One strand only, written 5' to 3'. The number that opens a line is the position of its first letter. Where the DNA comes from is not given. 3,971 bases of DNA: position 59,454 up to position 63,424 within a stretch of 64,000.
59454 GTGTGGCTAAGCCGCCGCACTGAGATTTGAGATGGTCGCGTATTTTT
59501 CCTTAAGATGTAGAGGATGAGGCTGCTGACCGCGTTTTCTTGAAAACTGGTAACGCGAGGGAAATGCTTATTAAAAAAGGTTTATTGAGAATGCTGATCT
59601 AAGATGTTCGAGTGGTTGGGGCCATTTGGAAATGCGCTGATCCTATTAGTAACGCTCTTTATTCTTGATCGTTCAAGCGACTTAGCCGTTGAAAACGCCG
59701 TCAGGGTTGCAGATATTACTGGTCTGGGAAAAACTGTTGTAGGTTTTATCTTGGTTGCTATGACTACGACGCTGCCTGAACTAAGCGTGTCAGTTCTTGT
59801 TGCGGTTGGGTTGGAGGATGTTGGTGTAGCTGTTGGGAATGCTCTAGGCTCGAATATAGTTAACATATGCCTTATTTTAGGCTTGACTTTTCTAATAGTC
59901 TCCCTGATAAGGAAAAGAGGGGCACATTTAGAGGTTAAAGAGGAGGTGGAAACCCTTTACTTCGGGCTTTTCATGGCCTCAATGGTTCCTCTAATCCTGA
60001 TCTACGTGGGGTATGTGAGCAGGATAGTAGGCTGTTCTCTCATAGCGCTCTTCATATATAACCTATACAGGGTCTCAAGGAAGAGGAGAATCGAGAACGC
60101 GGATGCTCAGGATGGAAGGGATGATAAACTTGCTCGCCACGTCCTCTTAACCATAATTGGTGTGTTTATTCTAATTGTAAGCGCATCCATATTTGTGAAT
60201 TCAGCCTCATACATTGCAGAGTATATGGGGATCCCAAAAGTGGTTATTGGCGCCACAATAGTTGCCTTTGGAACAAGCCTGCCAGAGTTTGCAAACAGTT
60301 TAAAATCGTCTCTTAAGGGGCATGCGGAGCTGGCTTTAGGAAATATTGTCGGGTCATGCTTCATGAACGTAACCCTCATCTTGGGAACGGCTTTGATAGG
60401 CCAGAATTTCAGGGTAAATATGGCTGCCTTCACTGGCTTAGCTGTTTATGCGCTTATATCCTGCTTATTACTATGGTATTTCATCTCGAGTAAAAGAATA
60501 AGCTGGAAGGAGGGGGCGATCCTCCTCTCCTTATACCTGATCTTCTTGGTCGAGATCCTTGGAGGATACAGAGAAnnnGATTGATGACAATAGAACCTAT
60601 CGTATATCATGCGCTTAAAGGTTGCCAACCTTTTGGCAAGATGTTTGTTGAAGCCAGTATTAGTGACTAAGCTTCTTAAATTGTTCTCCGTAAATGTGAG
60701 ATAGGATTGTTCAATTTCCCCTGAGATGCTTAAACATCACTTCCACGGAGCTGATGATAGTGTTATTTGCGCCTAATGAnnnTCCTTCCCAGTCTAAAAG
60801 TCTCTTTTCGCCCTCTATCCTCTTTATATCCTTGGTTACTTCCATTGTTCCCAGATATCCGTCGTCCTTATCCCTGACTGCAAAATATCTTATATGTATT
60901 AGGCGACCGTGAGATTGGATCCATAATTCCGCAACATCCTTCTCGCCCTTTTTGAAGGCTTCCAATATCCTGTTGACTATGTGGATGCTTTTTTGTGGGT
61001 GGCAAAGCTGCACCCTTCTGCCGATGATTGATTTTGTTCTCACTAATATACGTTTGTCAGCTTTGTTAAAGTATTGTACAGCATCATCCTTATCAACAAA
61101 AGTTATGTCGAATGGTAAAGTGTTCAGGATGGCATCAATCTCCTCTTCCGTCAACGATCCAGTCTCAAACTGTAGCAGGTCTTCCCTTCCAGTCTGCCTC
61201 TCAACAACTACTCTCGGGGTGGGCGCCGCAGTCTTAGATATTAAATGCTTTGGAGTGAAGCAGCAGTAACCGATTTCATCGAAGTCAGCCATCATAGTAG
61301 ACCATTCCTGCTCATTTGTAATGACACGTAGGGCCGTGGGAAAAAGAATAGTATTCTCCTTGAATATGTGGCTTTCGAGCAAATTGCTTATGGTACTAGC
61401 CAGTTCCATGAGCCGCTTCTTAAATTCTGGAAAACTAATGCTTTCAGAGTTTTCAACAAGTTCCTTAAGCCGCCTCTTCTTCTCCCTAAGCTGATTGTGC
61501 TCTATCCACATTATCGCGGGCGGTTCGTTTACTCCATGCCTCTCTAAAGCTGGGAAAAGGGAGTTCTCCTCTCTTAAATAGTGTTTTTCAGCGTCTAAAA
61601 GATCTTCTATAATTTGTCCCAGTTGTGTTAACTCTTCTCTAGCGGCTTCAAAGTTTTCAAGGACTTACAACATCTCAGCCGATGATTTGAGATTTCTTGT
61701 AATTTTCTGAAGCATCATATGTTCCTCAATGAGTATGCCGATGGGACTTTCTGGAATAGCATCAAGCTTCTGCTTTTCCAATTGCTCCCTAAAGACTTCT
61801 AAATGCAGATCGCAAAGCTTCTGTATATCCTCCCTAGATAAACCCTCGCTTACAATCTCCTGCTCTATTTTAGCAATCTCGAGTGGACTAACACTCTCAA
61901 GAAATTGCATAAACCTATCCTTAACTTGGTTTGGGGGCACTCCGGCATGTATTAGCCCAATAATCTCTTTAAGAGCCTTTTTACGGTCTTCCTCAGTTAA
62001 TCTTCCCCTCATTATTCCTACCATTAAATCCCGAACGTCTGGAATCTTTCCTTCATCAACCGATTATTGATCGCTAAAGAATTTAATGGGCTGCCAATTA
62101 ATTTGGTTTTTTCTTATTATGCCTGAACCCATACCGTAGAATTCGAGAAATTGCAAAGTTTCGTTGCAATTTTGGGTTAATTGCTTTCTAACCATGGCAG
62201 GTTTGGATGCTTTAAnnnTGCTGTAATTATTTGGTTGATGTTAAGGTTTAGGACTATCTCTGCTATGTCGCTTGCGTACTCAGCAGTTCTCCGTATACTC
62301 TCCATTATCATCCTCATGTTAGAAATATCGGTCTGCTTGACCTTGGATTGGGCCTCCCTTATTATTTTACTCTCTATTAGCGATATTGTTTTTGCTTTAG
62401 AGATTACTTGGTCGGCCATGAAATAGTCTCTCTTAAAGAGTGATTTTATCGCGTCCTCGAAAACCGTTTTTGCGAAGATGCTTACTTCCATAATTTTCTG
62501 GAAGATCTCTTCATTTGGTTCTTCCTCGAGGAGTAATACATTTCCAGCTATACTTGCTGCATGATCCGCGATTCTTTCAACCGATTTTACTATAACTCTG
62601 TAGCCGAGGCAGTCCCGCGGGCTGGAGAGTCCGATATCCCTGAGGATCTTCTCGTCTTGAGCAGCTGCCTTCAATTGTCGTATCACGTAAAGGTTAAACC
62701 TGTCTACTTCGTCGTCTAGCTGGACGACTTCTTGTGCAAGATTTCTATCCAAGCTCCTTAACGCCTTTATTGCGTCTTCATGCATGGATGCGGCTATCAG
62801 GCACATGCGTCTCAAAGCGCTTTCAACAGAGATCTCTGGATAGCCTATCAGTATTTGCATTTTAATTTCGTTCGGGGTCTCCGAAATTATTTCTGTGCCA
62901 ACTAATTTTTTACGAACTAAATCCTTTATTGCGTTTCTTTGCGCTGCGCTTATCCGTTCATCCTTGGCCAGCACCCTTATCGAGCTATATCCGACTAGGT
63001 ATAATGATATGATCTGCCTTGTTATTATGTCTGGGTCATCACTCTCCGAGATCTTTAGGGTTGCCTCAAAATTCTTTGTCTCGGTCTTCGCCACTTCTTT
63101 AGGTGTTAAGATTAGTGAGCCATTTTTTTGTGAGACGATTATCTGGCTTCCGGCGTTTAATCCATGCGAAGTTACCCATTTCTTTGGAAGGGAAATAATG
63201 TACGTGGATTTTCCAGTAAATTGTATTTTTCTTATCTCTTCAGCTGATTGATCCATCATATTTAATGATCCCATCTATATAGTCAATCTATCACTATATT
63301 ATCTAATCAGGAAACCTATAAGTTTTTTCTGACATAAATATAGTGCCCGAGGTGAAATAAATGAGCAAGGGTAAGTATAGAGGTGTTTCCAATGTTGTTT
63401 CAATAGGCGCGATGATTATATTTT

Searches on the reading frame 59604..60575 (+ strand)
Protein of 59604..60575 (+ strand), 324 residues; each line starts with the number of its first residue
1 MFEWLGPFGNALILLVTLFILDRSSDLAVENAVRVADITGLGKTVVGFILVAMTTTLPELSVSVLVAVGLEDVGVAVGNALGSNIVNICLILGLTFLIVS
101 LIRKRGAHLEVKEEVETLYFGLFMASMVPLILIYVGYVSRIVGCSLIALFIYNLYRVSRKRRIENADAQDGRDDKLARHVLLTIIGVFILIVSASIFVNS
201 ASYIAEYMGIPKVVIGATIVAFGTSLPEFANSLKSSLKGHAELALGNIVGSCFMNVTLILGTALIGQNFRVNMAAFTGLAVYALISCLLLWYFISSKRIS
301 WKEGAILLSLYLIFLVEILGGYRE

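Call 40: search_protein_families(library=pfam, proteins=[window:59604-60575:+], max_evalue=0.001)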
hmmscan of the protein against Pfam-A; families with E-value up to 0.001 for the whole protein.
window:59604-60575:+ (324 aa): 1 family
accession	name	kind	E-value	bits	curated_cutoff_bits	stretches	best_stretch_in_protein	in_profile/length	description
PF01699.29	Na_Ca_ex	-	4.7e-52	176.4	24.9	2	180-316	3-147/151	Sodium/calcium exchanger protein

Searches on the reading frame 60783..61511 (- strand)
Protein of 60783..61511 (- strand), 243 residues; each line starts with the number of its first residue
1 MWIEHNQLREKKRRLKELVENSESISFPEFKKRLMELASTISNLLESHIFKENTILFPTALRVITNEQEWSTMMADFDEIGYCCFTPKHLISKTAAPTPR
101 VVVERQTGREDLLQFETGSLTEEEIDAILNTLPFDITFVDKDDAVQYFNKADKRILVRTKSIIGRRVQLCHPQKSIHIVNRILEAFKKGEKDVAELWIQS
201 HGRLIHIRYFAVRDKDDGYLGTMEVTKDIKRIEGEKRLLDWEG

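Call 40: search_protein_families(library=pfam, proteins=[window:60783-61511:-], max_evalue=0.001)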
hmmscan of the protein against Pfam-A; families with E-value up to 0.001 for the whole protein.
window:60783-61511:- (243 aa): 4 families
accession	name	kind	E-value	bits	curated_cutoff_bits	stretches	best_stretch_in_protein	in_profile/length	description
PF13596.12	PAS_10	-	3.2e-28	98.9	22.1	1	126-230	2-106/106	PAS domain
PF01814.28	Hemerythrin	-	1.9e-06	28.8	25.3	1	1-60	74-127/127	Hemerythrin HHE cation binding domain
PF08448.16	PAS_4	-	0.00033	21.3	23.1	1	129-229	1-105/110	PAS fold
PF13426.13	PAS_9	-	0.00047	20.8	27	0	136-229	4-101/103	PAS domain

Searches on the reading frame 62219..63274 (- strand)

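Call 40: search_protein_families(library=pfam, proteins=[window:62219-63274:-], max_evalue=0.001)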
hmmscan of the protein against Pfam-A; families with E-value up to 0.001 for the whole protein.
window:62219-63274:- (352 aa): 2 families
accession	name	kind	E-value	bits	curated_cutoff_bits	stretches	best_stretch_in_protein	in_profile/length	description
PF01895.24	PhoU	-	4.4e-22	78.7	23.5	2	154-244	1-87/89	PhoU domain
PF04014.23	MazE_antitoxin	-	2e-11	44.1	24.7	1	18-59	1-43/48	Antidote-toxin recognition MazE, bacterial antitoxin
